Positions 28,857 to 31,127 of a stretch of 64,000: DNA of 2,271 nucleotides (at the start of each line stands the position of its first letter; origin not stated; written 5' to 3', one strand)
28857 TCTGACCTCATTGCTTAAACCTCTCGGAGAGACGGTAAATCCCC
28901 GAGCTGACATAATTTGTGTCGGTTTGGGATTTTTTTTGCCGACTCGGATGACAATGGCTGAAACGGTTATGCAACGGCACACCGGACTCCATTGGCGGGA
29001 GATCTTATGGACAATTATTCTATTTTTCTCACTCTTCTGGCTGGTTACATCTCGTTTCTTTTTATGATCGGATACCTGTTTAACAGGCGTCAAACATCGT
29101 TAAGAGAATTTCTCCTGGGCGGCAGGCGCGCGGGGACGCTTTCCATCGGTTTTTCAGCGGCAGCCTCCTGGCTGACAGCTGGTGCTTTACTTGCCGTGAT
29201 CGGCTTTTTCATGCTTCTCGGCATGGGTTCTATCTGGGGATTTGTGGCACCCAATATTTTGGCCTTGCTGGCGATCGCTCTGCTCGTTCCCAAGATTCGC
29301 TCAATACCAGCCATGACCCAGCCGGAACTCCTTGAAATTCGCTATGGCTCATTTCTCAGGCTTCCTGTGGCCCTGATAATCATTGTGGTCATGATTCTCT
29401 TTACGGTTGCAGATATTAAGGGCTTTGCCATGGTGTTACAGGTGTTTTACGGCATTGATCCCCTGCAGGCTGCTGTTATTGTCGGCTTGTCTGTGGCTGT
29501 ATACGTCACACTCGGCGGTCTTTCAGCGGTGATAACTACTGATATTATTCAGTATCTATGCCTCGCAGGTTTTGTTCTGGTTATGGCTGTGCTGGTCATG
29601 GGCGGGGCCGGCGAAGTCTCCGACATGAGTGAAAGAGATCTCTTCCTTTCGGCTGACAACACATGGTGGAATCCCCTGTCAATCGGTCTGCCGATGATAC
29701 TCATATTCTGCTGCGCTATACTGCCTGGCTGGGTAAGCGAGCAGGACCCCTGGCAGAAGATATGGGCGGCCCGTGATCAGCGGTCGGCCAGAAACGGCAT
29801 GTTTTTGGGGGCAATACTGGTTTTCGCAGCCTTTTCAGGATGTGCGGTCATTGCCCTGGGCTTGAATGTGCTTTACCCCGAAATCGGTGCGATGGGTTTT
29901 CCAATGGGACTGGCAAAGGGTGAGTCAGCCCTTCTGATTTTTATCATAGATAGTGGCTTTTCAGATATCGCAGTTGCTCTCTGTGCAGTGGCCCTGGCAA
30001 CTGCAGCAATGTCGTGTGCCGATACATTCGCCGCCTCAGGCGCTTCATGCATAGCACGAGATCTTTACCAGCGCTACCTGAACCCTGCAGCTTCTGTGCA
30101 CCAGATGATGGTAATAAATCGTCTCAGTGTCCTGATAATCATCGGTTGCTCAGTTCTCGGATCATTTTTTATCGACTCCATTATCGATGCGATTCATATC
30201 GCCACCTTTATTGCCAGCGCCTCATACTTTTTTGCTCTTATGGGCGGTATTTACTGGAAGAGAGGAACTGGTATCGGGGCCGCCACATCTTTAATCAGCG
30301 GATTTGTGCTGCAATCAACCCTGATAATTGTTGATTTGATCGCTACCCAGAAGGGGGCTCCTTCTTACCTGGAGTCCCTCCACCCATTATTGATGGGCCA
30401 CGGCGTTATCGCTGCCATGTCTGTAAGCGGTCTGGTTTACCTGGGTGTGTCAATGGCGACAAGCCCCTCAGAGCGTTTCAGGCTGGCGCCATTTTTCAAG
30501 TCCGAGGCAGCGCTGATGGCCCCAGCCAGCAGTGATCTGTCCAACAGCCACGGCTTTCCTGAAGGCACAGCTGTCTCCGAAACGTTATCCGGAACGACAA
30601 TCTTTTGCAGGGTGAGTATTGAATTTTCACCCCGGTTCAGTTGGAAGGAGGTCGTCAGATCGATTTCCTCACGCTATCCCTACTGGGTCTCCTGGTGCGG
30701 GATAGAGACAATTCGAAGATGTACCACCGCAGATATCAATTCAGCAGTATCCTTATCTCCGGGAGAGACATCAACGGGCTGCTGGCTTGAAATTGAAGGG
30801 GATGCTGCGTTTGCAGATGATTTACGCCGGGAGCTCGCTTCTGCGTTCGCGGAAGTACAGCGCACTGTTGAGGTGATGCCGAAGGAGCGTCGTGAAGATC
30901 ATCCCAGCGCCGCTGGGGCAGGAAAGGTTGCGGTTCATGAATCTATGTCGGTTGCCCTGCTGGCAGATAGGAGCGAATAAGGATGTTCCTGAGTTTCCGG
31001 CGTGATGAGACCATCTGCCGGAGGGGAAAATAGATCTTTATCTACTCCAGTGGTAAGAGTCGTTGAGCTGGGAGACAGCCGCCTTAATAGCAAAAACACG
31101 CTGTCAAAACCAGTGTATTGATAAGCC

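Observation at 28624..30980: Cobalamin riboswitch with its own terminator controls a sodium:solute-symporter-family gene (candidate new B12-responsive transporter)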

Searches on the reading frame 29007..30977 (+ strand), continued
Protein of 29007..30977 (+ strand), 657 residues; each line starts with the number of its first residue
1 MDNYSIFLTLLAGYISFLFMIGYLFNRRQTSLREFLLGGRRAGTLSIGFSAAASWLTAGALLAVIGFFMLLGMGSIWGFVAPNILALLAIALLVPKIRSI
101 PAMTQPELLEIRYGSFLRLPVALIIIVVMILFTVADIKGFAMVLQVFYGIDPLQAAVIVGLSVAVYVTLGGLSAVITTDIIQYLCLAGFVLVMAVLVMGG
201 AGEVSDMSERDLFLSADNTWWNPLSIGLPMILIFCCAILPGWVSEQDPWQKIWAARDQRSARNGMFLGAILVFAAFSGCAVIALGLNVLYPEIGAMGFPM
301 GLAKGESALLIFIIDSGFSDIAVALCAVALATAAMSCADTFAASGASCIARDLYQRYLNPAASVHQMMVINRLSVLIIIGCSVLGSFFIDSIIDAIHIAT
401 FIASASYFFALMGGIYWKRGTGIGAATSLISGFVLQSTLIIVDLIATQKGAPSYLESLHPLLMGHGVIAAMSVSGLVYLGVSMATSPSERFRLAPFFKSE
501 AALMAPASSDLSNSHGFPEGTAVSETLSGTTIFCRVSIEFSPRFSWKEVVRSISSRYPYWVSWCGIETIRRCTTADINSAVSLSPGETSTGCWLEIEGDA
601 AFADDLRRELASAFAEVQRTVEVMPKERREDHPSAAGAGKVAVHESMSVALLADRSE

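Call 85: search_solved_structures(query=A1, max_evalue=1e-10, show_alignments=1)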
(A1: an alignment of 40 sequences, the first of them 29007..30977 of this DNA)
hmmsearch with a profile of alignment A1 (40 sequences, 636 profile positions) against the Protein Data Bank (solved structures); distinct sequences matched with E-value up to 1e-10: 13.
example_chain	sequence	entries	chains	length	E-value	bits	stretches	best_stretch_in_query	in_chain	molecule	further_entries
2xq2_A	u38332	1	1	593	7.4e-25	90.7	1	8-434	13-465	SODIUM/GLUCOSE COTRANSPORTER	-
7sl8_A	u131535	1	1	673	7.9e-21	77.4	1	9-532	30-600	Sodium/glucose cotransporter 1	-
7sla_A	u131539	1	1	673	1.3e-20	76.7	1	9-532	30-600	Sodium/glucose cotransporter 1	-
5nv9_A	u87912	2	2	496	5e-20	74.7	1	9-434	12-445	Putative sodium:solute symporter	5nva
2xq2_B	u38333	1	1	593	1.5e-19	73.2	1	103-434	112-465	SODIUM/GLUCOSE COTRANSPORTER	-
3dh4_A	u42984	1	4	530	6.2e-19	71.1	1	37-434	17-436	Sodium/glucose cotransporter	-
7wmv_A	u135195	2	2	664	9.8e-16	60.6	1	9-532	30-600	Sodium/glucose cotransporter 1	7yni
8j74_A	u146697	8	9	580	6.8e-15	57.8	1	10-437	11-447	High affinity choline transporter 1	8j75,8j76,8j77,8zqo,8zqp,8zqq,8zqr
9bfi_A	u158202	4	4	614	8.2e-15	57.5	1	10-437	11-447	High affinity choline transporter 1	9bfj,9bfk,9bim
9zfl_A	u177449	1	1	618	2.8e-14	55.8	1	4-285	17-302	Sodium/iodide cotransporter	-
9rws_A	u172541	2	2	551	1.5e-13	53.3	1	10-435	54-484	Solute carrier family 5 (High affinity choline transporter), member 7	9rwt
7uuy_A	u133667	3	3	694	8.9e-13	50.8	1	4-285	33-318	Sodium/iodide cotransporter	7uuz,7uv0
7sl9_A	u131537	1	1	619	2.3e-11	46.1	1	11-203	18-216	Sodium-coupled monocarboxylate transporter 1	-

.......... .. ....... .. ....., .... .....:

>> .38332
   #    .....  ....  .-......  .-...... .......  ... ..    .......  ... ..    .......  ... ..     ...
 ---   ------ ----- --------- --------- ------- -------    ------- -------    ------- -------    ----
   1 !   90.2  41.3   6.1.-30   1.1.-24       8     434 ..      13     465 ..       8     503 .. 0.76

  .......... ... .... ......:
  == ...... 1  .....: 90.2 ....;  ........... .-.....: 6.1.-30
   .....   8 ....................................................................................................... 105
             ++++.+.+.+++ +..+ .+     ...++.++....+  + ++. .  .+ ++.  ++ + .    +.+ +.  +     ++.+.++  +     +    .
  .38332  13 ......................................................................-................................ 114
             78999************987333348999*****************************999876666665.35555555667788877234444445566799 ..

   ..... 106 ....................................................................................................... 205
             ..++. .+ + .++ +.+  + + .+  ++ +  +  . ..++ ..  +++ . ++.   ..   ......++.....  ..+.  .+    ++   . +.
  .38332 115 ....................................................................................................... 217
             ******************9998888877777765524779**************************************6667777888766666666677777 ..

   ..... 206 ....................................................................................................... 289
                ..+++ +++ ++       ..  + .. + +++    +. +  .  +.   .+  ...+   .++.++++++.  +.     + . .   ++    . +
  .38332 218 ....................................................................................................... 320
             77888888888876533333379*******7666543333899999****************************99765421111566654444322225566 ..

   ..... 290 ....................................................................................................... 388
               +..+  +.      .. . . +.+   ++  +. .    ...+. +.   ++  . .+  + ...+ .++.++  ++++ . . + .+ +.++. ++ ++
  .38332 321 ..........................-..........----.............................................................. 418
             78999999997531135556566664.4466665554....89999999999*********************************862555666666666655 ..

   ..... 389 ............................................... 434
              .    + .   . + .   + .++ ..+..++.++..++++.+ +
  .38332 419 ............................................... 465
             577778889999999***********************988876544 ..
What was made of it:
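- Closest known: Characterised SSS. Same: The serine equivalent to vSGLT Ser364 in the Na2 site is conserved (call 85).
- Closest known: Characterised SSS. Different: An invariant Cys replaces the second Na2-site Ser (call 85).
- One canonical Na2-site serine is an invariant cysteine (call 85).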

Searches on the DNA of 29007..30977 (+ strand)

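Call 15: search_rna_families(sources=[L001, L002, L004, L007, L014, L015, L018, L020, L024, L027, L029, L009], threshold=gathering)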
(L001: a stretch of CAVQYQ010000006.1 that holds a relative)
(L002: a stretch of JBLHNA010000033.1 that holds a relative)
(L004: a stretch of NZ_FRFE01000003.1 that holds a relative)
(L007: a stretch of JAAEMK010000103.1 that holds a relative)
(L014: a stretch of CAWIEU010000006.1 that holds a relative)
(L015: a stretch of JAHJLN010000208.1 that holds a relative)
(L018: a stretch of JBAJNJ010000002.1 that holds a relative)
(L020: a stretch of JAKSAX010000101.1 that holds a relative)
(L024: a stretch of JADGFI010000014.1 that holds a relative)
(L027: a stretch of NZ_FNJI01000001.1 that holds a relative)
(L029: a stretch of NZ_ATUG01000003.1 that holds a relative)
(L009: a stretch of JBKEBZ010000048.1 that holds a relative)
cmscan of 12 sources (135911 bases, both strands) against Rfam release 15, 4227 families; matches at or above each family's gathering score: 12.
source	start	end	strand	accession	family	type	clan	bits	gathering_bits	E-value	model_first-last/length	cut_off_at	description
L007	4639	4868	+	RF00174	Cobalamin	Cis-reg; riboswitch;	CL00101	99.4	31.5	2.7e-23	1-189/189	no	Cobalamin riboswitch aptamer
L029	4662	4881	+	RF00174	Cobalamin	Cis-reg; riboswitch;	CL00101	86.1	31.5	1.6e-19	1-189/189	no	Cobalamin riboswitch aptamer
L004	4625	4865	+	RF00174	Cobalamin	Cis-reg; riboswitch;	CL00101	85.3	31.5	2.8e-19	1-189/189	no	Cobalamin riboswitch aptamer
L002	4671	4874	+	RF00174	Cobalamin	Cis-reg; riboswitch;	CL00101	83.2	31.5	1.2e-18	1-189/189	no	Cobalamin riboswitch aptamer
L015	4703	4921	+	RF00174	Cobalamin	Cis-reg; riboswitch;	CL00101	82.4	31.5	1.9e-18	1-189/189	no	Cobalamin riboswitch aptamer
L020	929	1130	+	RF00174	Cobalamin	Cis-reg; riboswitch;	CL00101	80.4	31.5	7.1e-18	1-189/189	no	Cobalamin riboswitch aptamer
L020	4665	4804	+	RF00174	Cobalamin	Cis-reg; riboswitch;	CL00101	80.4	31.5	7.4e-18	45-169/189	no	Cobalamin riboswitch aptamer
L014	4641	4783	+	RF00174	Cobalamin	Cis-reg; riboswitch;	CL00101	79.8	31.5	1.1e-17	45-169/189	no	Cobalamin riboswitch aptamer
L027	4761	4903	+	RF00174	Cobalamin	Cis-reg; riboswitch;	CL00101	79.4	31.5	1.4e-17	45-169/189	no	Cobalamin riboswitch aptamer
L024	4700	4912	+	RF00174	Cobalamin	Cis-reg; riboswitch;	CL00101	76.4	31.5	9.8e-17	1-189/189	no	Cobalamin riboswitch aptamer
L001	4670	4874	+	RF00174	Cobalamin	Cis-reg; riboswitch;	CL00101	75.7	31.5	1.6e-16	1-189/189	no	Cobalamin riboswitch aptamer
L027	333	457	+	RF01055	Molybdenum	Cis-reg; riboswitch;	-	60.4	36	1.1e-11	1-135/135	no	Molybdenum/Tungsten riboswitch aptamer (Moco RNA motif)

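Call 59: search_rna_families(sources=[L083, L081, L003, L006, L008, L010, L011, L012, L013, L016, L017], threshold=gathering)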
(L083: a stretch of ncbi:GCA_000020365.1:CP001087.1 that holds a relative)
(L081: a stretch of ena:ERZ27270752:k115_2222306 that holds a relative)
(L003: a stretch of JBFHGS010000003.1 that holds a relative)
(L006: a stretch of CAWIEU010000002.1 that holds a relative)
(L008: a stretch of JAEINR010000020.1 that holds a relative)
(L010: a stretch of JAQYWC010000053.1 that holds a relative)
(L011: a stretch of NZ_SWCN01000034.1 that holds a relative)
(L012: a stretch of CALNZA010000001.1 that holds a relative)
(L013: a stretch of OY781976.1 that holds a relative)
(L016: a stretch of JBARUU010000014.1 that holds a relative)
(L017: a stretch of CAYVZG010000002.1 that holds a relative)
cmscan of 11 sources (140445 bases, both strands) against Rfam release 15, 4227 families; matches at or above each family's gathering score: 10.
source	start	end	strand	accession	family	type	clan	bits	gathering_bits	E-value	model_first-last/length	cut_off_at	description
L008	4643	4870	+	RF00174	Cobalamin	Cis-reg; riboswitch;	CL00101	101.8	31.5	5.6e-24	1-189/189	no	Cobalamin riboswitch aptamer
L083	9644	9872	+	RF00174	Cobalamin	Cis-reg; riboswitch;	CL00101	100.7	31.5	1.1e-23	1-189/189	no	Cobalamin riboswitch aptamer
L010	4641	4870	+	RF00174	Cobalamin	Cis-reg; riboswitch;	CL00101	100.6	31.5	1.2e-23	1-189/189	no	Cobalamin riboswitch aptamer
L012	4637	4876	+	RF00174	Cobalamin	Cis-reg; riboswitch;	CL00101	91.2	31.5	6e-21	1-189/189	no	Cobalamin riboswitch aptamer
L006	4699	4914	+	RF00174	Cobalamin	Cis-reg; riboswitch;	CL00101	90.6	31.5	8.7e-21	1-189/189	no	Cobalamin riboswitch aptamer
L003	4645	4873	+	RF00174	Cobalamin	Cis-reg; riboswitch;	CL00101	85.9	31.5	2e-19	1-189/189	no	Cobalamin riboswitch aptamer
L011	4669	4875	+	RF00174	Cobalamin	Cis-reg; riboswitch;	CL00101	84.3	31.5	5.8e-19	1-189/189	no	Cobalamin riboswitch aptamer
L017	4711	4908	+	RF00174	Cobalamin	Cis-reg; riboswitch;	CL00101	80.9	31.5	5.2e-18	1-189/189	no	Cobalamin riboswitch aptamer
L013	4703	4912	+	RF00174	Cobalamin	Cis-reg; riboswitch;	CL00101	75.3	31.5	2.1e-16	1-189/189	no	Cobalamin riboswitch aptamer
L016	4715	4910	+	RF00174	Cobalamin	Cis-reg; riboswitch;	CL00101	75.3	31.5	2.1e-16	1-189/189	no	Cobalamin riboswitch aptamer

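Call 60: search_rna_families(sources=[L022, L025, L030, L034, L039, L044, L046, L054, L065, L073, L077, L018], threshold=gathering)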
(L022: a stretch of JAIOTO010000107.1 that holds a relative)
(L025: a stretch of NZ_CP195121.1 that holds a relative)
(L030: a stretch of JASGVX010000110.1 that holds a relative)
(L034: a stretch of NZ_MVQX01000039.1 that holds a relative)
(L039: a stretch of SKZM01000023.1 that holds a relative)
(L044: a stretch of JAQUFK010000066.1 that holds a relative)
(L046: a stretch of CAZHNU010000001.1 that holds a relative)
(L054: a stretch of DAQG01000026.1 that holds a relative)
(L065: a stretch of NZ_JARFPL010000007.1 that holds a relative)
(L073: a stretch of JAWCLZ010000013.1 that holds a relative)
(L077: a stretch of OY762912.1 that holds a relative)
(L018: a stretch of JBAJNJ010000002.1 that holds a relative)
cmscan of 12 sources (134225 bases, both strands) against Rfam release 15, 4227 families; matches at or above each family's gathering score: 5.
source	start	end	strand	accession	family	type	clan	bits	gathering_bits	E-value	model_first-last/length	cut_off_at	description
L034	1454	1527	-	RF00005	tRNA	Gene; tRNA;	CL00001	64.8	29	1.8e-11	1-71/71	no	tRNA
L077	9931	10005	+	RF00005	tRNA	Gene; tRNA;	CL00001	59.5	29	5.2e-10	1-71/71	no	tRNA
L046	9913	9987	+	RF00005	tRNA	Gene; tRNA;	CL00001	57.7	29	1.6e-09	1-71/71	no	tRNA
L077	9745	9817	+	RF00005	tRNA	Gene; tRNA;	CL00001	54.3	29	1.3e-08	1-71/71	no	tRNA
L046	9781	9853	+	RF00005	tRNA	Gene; tRNA;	CL00001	54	29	1.7e-08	1-71/71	no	tRNA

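Call 74: search_rna_families(sources=[L139, L140, L142, L143, L121, L133, L134, L135, L152, L157, L130], threshold=gathering)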
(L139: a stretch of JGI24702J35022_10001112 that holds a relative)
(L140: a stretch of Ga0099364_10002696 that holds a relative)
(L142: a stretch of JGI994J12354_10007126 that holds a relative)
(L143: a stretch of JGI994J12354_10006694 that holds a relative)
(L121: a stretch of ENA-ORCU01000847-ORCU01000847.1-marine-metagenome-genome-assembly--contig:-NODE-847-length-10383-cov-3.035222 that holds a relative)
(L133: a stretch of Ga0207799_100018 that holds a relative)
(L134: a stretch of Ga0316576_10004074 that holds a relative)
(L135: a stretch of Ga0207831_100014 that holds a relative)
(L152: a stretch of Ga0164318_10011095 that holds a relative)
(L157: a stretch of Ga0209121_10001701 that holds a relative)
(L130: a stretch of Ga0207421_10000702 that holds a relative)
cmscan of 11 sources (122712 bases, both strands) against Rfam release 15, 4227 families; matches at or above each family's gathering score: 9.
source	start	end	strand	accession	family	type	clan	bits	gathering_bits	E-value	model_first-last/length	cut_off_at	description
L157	9005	10480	-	RF01959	SSU_rRNA_archaea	Gene; rRNA;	CL00111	1563.9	50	0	1-1478/1478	no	Archaeal small subunit ribosomal RNA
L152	8592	8800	-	RF01959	SSU_rRNA_archaea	Gene; rRNA;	CL00111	200.3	50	6.3e-55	1268-1478/1478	5'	Archaeal small subunit ribosomal RNA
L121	1142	1339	+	RF00174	Cobalamin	Cis-reg; riboswitch;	CL00101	127.9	31.5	1.6e-31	1-189/189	no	Cobalamin riboswitch aptamer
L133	5525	5745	+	RF00174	Cobalamin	Cis-reg; riboswitch;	CL00101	106.5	31.5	2.2e-25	1-189/189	no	Cobalamin riboswitch aptamer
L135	5511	5751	+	RF00174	Cobalamin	Cis-reg; riboswitch;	CL00101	105.5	31.5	4.4e-25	1-189/189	no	Cobalamin riboswitch aptamer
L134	934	1161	+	RF00174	Cobalamin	Cis-reg; riboswitch;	CL00101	101.1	31.5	7.8e-24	1-189/189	no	Cobalamin riboswitch aptamer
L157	3746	3820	+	RF00005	tRNA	Gene; tRNA;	CL00001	63.2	29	4.5e-11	1-71/71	no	tRNA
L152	2951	3025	+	RF00005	tRNA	Gene; tRNA;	CL00001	61.7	29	1.2e-10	1-71/71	no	tRNA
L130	365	439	+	RF00005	tRNA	Gene; tRNA;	CL00001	48.3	29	5.5e-07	1-71/71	no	tRNA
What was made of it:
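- Tried and rejected: They carry no riboswitch (calls 60, 74).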

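Call 89: search_rna_families(sources=[L086, L125, L084, L085, L087, L088, L090, L091, L092, L096, L094, L019, L032], threshold=gathering)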
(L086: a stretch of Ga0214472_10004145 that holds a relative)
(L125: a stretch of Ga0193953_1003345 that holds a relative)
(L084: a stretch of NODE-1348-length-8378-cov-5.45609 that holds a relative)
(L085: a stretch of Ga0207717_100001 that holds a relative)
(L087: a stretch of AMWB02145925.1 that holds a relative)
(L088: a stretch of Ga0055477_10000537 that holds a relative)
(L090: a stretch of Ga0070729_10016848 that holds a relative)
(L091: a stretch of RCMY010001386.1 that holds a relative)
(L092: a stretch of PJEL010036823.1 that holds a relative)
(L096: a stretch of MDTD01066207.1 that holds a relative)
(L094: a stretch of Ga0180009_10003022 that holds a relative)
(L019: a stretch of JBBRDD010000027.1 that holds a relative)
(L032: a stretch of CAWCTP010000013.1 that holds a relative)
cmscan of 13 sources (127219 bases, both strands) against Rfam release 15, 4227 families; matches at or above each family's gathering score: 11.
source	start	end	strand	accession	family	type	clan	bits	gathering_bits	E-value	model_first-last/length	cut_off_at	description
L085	5626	5861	+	RF00174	Cobalamin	Cis-reg; riboswitch;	CL00101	89.2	31.5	2e-20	1-189/189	no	Cobalamin riboswitch aptamer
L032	4706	4912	+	RF00174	Cobalamin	Cis-reg; riboswitch;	CL00101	84.8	31.5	3.7e-19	1-189/189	no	Cobalamin riboswitch aptamer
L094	5703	5921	+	RF00174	Cobalamin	Cis-reg; riboswitch;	CL00101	82.4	31.5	1.8e-18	1-189/189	no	Cobalamin riboswitch aptamer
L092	874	1092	+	RF00174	Cobalamin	Cis-reg; riboswitch;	CL00101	82.1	31.5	2.2e-18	1-189/189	no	Cobalamin riboswitch aptamer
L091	5035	5231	+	RF00174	Cobalamin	Cis-reg; riboswitch;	CL00101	81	31.5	4.5e-18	1-189/189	no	Cobalamin riboswitch aptamer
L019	4715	4912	+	RF00174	Cobalamin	Cis-reg; riboswitch;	CL00101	80.9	31.5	4.7e-18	1-189/189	no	Cobalamin riboswitch aptamer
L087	1295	1492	+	RF00174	Cobalamin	Cis-reg; riboswitch;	CL00101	80.2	31.5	7.5e-18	1-189/189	no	Cobalamin riboswitch aptamer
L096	5364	5581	+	RF00174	Cobalamin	Cis-reg; riboswitch;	CL00101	80.1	31.5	8.3e-18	1-189/189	no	Cobalamin riboswitch aptamer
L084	1193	1380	+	RF00174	Cobalamin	Cis-reg; riboswitch;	CL00101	77.5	31.5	4.7e-17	1-189/189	no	Cobalamin riboswitch aptamer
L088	4644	4832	+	RF00174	Cobalamin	Cis-reg; riboswitch;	CL00101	77.5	31.5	4.5e-17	1-189/189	no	Cobalamin riboswitch aptamer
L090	782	987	+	RF00174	Cobalamin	Cis-reg; riboswitch;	CL00101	74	31.5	4.6e-16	1-189/189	no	Cobalamin riboswitch aptamer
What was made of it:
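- On Cobalamin riboswitch (Rfam RF00174): Homologous aptamers of 74-128 bits lie upstream of orthologues in 35 further loci (calls 15, 59, 74, 89).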
